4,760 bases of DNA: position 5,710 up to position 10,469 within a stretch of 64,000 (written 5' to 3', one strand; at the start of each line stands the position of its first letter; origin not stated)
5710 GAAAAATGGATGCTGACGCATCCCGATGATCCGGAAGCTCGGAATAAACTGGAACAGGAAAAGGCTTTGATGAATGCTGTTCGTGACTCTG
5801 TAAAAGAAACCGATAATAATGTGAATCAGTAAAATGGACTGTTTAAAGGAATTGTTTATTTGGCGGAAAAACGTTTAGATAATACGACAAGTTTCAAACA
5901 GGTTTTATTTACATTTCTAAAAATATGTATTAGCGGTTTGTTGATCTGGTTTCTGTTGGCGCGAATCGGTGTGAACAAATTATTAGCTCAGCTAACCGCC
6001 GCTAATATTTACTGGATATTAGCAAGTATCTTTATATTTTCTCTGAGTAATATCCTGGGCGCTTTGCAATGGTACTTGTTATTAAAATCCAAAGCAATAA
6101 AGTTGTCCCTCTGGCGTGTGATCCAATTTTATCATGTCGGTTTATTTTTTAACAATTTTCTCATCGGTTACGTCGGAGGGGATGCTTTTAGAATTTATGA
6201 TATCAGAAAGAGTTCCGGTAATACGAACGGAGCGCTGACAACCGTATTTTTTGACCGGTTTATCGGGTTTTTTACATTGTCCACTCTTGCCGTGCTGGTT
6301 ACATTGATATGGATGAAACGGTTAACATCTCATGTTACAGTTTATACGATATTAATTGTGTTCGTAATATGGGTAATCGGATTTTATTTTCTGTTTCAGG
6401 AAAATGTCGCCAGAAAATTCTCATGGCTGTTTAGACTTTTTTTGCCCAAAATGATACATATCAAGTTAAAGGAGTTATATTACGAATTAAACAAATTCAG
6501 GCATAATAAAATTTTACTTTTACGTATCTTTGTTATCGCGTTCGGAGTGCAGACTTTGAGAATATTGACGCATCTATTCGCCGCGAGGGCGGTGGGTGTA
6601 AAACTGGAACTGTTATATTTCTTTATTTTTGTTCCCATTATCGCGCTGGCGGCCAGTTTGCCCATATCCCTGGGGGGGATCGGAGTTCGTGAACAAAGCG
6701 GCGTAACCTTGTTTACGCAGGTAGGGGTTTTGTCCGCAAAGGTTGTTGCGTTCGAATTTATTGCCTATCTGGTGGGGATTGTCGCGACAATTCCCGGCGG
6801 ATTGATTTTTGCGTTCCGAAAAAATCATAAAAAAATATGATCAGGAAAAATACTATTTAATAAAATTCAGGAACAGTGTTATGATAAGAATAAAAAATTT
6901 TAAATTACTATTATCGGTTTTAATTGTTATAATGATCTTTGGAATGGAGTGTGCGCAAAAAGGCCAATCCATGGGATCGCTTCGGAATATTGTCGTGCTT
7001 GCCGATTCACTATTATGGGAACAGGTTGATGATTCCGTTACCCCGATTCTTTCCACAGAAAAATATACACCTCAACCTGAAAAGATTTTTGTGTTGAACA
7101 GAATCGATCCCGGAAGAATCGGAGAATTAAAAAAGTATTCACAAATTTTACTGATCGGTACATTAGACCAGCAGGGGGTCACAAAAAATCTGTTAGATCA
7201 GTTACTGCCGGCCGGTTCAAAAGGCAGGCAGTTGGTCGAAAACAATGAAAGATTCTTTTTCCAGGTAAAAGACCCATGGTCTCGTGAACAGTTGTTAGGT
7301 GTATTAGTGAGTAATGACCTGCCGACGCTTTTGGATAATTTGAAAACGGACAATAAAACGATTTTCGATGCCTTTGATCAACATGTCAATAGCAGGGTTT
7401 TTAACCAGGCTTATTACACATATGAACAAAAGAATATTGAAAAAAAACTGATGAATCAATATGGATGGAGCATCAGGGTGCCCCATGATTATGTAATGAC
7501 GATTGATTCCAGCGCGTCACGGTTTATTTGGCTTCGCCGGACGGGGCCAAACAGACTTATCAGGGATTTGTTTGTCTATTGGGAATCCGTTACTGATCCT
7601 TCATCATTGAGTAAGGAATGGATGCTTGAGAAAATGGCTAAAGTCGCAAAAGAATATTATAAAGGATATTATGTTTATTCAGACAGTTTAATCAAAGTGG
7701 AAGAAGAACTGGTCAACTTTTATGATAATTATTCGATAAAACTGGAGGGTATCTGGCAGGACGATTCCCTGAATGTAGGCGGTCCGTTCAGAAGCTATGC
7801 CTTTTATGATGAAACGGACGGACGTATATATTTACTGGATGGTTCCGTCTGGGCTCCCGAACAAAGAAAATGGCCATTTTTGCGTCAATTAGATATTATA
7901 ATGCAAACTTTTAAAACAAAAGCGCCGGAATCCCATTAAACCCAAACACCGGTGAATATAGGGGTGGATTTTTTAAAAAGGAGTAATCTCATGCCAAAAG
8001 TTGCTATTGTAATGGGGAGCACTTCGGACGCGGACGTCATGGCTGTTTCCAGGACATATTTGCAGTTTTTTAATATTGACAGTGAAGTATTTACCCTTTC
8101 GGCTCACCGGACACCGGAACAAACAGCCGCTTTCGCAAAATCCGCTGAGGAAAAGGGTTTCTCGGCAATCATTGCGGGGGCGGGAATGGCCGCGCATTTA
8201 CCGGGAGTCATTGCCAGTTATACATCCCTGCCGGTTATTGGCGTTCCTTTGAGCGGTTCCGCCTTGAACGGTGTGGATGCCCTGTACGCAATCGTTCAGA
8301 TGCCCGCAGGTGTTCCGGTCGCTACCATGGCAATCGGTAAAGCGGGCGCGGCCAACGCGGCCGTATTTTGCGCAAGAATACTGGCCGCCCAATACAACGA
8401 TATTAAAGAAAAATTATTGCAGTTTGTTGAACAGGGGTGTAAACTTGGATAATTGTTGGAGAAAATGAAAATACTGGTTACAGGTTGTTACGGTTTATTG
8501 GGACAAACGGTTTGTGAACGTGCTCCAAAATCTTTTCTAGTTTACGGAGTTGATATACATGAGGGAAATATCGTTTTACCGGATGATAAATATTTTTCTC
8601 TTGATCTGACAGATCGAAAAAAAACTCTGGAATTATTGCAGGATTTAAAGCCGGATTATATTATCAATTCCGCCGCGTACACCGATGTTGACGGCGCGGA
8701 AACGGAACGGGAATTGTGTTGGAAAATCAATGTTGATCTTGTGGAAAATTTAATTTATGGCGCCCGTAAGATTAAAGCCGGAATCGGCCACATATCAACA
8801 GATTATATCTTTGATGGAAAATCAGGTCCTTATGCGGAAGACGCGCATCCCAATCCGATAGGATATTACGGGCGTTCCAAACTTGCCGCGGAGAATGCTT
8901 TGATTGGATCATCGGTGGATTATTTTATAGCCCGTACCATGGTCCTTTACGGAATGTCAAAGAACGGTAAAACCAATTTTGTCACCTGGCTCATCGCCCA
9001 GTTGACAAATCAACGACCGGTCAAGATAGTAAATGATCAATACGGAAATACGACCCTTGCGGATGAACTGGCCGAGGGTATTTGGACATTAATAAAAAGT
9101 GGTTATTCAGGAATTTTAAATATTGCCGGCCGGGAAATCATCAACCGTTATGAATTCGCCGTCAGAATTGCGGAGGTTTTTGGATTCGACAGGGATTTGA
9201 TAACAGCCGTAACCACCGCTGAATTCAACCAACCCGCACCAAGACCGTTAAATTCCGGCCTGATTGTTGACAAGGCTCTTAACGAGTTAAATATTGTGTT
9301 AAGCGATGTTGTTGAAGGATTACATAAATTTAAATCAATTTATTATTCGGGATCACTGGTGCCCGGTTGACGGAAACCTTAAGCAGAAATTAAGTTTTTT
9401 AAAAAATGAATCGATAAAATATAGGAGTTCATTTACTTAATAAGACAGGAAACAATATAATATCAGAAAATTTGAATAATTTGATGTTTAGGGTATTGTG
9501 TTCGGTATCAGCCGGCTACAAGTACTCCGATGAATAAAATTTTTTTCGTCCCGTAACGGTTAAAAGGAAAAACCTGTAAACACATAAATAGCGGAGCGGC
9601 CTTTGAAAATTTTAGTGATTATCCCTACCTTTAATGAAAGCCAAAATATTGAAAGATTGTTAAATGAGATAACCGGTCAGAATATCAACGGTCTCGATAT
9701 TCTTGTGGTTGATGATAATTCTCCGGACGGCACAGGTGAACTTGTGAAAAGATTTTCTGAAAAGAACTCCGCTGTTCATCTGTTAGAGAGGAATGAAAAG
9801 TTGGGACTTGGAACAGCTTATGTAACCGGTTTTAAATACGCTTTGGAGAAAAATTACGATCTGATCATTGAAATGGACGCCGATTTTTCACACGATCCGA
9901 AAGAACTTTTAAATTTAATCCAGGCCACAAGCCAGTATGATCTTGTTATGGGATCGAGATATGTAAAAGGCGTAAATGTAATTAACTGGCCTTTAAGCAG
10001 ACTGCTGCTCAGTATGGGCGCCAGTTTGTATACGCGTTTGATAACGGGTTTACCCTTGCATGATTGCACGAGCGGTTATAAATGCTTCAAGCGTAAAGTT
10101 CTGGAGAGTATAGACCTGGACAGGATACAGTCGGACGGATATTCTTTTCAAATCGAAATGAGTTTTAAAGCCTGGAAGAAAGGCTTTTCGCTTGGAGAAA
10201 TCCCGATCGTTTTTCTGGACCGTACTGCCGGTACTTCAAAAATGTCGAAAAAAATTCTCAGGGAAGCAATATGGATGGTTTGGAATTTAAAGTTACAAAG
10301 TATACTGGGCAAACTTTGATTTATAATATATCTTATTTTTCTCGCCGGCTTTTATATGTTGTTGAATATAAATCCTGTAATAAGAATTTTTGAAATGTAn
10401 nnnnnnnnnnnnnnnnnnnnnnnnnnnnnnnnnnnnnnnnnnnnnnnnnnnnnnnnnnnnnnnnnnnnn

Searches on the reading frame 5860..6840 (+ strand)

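Call 50: search_protein_families(library=pfam, proteins=[window:5860-6840:+], max_evalue=0.00001)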
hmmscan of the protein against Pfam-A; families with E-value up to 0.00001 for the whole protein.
window:5860-6840:+ (326 aa): 1 family
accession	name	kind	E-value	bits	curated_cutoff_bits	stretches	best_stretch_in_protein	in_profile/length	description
PF03706.18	LPG_synthase_TM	-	6.5e-38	131.3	33.4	1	19-312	2-301/302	Lysylphosphatidylglycerol synthase TM region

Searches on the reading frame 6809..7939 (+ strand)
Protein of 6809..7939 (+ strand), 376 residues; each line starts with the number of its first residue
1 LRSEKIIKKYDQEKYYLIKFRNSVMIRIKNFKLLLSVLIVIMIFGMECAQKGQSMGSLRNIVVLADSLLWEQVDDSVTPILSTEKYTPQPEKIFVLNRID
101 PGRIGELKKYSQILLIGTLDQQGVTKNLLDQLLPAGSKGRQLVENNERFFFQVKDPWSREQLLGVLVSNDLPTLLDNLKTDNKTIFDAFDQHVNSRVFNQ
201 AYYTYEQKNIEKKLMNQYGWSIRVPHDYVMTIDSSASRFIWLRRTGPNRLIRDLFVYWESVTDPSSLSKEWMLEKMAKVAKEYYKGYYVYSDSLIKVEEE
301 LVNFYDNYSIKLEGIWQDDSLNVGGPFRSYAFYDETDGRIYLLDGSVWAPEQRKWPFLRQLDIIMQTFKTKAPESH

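Call 50: search_protein_families(library=pfam, proteins=[window:6809-7939:+], max_evalue=0.00001)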
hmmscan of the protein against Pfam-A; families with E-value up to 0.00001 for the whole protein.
window:6809-7939:+ (376 aa): 1 family
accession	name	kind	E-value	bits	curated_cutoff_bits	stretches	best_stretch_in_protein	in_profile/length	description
PF16125.10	DUF4837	-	3.7e-42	144.8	25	1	54-367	1-295/295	Domain of unknown function (DUF4837)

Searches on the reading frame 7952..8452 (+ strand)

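Call 50: search_protein_families(library=pfam, proteins=[window:7952-8452:+], max_evalue=0.00001)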
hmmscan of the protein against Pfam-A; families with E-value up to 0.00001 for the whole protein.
window:7952-8452:+ (166 aa): 1 family
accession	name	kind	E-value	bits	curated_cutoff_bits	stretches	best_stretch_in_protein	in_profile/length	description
PF00731.26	AIRC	-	3.5e-55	186.1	30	1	16-160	1-143/148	AIR carboxylase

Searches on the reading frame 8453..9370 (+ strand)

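Call 50: search_protein_families(library=pfam, proteins=[window:8453-9370:+], max_evalue=0.00001)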
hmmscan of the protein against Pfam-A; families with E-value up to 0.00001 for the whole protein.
window:8453-9370:+ (305 aa): 3 families
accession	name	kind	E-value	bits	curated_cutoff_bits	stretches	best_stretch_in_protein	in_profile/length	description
PF04321.23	RmlD_sub_bind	-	1.8e-63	214.7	27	1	5-292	1-280/287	RmlD substrate binding domain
PF01370.27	Epimerase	-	9.2e-24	84.6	20.9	1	7-224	1-239/240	NAD dependent epimerase/dehydratase family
PF16363.11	GDP_Man_Dehyd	-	1.9e-09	37.9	27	1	46-235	55-258/332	GDP-mannose 4,6 dehydratase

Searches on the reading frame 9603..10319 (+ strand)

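Call 50: search_protein_families(library=pfam, proteins=[window:9603-10319:+], max_evalue=0.00001)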
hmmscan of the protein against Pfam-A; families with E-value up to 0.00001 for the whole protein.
window:9603-10319:+ (238 aa): 1 family
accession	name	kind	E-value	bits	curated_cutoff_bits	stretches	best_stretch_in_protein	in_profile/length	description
PF00535.33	Glycos_transf_2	-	2.6e-31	109.3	23.3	1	5-169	2-166/168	Glycosyl transferase family 2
